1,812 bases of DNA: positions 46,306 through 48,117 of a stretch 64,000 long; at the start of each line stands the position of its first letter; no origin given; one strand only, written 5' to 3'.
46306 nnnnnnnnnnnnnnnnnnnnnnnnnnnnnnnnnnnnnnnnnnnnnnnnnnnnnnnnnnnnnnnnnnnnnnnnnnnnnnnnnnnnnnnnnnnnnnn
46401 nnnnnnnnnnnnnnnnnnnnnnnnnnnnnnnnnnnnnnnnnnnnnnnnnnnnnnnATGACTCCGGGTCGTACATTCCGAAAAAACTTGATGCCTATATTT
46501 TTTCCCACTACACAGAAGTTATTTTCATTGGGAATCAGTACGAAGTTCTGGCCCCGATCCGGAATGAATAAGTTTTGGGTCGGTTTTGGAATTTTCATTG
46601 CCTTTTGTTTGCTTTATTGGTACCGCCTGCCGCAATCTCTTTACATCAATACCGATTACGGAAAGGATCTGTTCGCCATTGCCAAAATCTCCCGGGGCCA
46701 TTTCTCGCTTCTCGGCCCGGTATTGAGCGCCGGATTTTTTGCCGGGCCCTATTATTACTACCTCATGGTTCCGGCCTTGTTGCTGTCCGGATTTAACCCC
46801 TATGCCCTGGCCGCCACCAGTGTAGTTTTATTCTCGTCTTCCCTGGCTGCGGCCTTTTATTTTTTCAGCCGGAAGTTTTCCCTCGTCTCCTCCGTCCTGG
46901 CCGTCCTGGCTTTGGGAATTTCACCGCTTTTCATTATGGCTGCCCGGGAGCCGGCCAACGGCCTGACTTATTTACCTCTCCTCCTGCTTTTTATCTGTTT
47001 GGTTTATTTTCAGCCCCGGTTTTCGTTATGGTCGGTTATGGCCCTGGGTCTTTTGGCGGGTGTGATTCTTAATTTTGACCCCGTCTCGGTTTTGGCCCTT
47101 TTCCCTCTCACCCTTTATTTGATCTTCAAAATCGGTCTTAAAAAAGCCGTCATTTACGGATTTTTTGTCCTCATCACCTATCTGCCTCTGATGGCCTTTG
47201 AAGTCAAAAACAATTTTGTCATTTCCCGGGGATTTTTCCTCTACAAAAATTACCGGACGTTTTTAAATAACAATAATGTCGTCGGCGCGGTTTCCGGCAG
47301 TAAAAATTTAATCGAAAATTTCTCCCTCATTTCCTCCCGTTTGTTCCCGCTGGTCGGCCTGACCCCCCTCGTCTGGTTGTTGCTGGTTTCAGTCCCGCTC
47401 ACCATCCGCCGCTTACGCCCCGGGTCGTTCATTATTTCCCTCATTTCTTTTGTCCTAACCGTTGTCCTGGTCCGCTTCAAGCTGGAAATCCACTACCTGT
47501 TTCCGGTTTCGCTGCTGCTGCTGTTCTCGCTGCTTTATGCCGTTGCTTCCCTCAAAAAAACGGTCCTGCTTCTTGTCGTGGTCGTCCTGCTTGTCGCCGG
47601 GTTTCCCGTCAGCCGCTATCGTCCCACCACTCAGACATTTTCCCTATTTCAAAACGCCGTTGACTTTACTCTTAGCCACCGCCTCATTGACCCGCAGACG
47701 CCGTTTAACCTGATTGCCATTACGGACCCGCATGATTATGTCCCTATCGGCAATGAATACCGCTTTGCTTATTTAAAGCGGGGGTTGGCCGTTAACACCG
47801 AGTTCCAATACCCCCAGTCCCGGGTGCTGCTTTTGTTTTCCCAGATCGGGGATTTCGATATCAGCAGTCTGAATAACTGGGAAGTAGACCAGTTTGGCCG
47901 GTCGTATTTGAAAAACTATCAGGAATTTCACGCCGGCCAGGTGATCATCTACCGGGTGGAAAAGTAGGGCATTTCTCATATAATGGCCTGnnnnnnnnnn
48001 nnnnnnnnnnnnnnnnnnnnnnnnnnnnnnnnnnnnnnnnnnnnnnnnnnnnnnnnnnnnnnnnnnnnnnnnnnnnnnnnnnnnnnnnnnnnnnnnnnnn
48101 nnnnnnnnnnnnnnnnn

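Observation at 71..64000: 64 kb single-strand super-locus dedicated to glycan or protein glycosylation with about 16 GT-C-like membrane transferases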

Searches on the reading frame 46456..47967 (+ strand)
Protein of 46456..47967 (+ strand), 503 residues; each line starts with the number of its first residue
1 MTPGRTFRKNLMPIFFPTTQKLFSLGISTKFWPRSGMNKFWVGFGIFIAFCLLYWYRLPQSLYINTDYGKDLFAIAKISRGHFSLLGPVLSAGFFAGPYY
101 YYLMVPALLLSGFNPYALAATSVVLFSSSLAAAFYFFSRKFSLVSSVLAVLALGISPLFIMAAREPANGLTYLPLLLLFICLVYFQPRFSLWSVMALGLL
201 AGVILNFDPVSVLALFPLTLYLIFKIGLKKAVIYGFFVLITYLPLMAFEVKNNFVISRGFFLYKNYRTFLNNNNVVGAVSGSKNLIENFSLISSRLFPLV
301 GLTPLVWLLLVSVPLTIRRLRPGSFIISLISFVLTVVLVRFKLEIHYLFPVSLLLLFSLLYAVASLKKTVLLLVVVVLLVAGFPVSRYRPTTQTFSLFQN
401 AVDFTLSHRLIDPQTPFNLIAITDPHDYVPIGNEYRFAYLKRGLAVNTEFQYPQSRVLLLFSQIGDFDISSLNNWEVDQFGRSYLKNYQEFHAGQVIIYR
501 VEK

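Call 7: search_protein_families(library=pfam, proteins=[window:46456-47967:+], max_evalue=0.01)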
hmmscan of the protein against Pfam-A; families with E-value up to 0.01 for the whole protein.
window:46456-47967:+ (503 aa): 0 families

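Call 19: search_protein_families(library=ncbifam, proteins=[window:46456-47967:+], max_evalue=1)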
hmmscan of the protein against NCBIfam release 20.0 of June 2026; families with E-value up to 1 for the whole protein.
window:46456-47967:+ (503 aa): 0 families

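Call 27: search_protein_families(library=pfam, proteins=[window:46456-47967:+], max_evalue=10)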
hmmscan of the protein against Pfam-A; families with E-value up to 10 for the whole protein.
window:46456-47967:+ (503 aa): 2 families
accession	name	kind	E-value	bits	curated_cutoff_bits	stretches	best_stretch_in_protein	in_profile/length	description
PF17616.7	US6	-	0.26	11.7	27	1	267-313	99-145/161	Viral unique short region 6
PF13231.12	PMT_2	-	0.75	10.4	26.1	1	98-242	4-154/160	Dolichyl-phosphate-mannose-protein mannosyltransferase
